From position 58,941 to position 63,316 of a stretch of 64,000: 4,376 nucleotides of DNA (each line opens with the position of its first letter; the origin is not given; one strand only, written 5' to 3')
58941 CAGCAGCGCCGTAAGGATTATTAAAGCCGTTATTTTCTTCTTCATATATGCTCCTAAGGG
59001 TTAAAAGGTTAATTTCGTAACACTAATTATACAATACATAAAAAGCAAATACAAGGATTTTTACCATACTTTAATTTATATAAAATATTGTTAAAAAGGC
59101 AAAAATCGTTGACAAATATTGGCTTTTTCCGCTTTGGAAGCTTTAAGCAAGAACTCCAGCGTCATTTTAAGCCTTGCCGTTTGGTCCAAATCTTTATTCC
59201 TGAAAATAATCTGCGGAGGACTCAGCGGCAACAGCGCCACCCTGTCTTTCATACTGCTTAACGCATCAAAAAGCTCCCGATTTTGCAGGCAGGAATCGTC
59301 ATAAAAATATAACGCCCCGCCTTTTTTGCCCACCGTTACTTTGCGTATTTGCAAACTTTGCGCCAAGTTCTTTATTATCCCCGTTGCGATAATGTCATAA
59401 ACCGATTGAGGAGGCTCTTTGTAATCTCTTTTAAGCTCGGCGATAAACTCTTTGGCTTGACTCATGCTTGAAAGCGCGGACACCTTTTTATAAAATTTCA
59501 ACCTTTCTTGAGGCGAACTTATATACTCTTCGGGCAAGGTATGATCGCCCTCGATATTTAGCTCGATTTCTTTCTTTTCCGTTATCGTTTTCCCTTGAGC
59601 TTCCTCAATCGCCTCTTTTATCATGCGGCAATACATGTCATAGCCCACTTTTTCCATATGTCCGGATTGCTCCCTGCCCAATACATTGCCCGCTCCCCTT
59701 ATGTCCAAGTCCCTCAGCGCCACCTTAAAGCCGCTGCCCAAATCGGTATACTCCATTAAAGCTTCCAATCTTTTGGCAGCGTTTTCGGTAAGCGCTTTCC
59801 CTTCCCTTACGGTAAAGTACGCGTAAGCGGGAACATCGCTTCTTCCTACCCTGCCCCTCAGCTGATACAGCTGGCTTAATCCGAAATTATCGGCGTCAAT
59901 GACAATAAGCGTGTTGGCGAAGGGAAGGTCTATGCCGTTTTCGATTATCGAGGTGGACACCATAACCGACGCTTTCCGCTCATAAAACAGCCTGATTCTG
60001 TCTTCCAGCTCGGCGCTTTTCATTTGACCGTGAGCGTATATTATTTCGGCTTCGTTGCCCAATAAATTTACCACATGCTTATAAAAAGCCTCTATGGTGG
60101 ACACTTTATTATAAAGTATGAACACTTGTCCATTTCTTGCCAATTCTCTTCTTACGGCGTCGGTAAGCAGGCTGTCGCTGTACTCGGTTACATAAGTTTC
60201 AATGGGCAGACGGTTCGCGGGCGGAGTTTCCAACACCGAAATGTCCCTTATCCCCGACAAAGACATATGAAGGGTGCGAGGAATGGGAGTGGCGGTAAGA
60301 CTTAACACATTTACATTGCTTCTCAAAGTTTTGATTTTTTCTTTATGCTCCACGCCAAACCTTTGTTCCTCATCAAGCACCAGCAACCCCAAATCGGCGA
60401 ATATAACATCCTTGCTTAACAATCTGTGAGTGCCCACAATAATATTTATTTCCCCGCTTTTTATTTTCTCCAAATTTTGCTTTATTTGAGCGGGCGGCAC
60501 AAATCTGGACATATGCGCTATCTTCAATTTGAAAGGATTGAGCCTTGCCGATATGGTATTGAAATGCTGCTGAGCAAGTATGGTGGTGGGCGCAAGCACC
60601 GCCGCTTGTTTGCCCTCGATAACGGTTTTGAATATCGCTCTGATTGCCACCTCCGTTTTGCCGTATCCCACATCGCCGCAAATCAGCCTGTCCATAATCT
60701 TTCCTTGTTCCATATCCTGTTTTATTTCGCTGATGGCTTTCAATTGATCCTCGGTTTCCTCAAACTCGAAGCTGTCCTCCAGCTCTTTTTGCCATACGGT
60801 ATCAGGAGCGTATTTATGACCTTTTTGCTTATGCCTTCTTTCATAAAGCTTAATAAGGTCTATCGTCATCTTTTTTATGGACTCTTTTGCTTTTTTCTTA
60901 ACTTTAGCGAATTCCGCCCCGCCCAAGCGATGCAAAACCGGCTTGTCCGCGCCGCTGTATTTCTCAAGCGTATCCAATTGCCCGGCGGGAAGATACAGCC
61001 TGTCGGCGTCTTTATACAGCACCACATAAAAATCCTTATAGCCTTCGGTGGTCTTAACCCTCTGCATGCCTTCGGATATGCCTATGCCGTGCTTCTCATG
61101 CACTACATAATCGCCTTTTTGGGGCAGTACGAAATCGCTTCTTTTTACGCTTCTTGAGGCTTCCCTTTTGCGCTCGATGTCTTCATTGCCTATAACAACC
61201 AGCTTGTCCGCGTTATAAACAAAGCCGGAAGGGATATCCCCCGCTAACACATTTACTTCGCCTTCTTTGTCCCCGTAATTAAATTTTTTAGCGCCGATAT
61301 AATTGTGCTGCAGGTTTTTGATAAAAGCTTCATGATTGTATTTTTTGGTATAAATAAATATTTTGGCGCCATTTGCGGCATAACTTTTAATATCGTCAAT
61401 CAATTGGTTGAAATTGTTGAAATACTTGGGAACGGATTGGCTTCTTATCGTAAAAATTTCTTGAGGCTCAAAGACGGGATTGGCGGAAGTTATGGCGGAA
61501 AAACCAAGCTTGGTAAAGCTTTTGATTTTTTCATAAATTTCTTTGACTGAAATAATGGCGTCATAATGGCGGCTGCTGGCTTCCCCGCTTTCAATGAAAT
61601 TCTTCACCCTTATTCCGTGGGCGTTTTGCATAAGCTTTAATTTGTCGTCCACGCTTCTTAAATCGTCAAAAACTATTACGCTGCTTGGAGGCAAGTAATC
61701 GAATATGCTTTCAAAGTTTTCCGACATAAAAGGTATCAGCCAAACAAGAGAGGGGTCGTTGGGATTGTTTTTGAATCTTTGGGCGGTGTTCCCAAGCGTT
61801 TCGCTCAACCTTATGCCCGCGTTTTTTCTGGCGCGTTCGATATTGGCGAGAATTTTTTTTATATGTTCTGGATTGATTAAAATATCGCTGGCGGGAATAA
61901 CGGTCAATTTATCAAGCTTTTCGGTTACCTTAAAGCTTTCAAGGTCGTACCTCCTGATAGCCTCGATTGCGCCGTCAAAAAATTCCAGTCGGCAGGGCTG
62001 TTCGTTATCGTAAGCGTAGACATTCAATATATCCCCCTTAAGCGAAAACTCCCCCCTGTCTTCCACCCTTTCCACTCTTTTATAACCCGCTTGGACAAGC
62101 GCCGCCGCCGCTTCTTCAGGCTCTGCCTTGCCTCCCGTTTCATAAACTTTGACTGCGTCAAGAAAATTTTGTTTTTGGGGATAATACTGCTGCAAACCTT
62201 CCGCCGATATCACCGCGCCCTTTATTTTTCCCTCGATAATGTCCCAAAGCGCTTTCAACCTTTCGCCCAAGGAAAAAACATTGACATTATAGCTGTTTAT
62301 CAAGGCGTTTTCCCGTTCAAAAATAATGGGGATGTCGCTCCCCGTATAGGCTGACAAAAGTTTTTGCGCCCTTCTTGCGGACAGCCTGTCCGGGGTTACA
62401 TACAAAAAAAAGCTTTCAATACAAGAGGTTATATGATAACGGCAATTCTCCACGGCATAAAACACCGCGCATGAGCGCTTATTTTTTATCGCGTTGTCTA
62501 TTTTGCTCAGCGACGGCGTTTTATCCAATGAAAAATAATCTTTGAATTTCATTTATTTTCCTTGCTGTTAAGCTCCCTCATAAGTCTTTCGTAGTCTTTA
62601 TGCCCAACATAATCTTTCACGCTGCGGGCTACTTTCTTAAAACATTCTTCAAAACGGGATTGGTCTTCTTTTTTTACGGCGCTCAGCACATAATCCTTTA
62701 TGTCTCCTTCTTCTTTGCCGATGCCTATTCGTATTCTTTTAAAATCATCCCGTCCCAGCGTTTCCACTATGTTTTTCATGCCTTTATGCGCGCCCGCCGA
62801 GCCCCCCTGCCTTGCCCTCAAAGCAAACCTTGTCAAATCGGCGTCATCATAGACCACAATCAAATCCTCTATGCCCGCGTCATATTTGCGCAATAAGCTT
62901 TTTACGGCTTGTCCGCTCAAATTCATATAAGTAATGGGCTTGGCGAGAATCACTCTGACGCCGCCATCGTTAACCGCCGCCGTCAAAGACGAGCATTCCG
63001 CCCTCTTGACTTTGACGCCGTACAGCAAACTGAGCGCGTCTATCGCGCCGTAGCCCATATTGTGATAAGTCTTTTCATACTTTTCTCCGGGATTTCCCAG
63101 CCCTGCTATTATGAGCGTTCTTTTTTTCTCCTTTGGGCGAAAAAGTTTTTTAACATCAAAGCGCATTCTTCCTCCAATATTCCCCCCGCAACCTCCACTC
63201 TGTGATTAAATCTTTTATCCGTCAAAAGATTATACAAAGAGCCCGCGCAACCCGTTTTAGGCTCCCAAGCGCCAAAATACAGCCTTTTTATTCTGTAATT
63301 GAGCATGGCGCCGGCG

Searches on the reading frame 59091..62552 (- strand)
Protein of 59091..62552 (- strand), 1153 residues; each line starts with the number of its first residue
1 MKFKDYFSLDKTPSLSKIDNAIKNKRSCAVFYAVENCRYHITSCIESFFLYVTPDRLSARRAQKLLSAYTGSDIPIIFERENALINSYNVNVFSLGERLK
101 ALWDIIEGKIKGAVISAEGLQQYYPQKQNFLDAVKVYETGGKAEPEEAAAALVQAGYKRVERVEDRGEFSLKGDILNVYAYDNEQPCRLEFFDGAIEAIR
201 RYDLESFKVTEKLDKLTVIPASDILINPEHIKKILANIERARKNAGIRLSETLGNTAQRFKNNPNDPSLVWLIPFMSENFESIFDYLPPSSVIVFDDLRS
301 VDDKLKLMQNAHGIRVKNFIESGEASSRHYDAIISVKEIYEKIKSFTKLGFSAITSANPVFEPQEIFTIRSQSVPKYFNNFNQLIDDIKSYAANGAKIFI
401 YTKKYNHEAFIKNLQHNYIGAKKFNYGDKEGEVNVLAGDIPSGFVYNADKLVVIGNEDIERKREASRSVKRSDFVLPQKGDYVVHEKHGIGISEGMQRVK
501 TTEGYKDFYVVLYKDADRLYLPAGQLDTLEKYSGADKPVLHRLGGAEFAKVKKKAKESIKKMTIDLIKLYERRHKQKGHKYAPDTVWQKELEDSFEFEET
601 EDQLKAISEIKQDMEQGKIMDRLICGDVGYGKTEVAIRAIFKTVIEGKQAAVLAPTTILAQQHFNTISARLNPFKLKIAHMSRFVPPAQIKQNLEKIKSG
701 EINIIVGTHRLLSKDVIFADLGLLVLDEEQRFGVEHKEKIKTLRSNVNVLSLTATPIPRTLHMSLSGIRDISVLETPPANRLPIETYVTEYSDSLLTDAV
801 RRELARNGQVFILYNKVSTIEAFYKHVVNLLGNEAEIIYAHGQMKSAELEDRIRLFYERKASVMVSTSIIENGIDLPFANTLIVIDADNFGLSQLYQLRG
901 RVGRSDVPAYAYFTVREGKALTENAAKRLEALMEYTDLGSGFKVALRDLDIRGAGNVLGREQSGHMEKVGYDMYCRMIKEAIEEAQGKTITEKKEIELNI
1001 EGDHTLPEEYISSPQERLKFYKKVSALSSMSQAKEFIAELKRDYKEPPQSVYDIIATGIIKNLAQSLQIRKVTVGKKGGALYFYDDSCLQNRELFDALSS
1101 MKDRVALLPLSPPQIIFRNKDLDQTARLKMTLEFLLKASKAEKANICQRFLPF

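Call 44: search_protein_families(library=pfam, proteins=[window:59091-62552:-], max_evalue=0.00001)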
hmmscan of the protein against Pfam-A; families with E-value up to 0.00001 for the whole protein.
window:59091-62552:- (1153 aa): 6 families
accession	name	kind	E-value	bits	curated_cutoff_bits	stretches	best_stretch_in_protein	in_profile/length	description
PF00270.35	DEAD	-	2.5e-25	89.6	26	1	600-761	1-164/167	DEAD/DEAH box helicase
PF00271.37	Helicase_C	-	9.8e-21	74.5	23.5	1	800-905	6-109/110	Helicase conserved C-terminal domain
PF17757.6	UvrB_inter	-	4.3e-20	72.1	22.9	1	138-222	4-89/91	UvrB interaction domain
PF03461.20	TRCF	-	2.4e-15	57.1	25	1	1003-1087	4-88/95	TRCF domain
PF02559.22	CarD_TRCF_RID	-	3e-15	56.5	23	1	478-533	2-57/57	CarD-like/TRCF RID domain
PF04851.21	ResIII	-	1e-09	38.9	22.5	1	598-756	3-162/164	Type III restriction enzyme, res subunit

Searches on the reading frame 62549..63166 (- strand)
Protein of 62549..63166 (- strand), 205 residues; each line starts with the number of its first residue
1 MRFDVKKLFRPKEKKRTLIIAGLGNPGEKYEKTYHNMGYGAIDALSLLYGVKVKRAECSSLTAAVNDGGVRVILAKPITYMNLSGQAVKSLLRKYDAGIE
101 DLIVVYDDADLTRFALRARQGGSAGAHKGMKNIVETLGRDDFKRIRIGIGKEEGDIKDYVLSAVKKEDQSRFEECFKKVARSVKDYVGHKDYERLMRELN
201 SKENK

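Call 44: search_protein_families(library=pfam, proteins=[window:62549-63166:-], max_evalue=0.00001)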
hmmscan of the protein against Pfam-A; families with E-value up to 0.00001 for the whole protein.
window:62549-63166:- (205 aa): 1 family
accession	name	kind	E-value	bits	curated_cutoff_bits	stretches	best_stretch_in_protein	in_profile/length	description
PF01195.25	Pept_tRNA_hydro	-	5.2e-55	186.6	27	1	19-200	1-183/183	Peptidyl-tRNA hydrolase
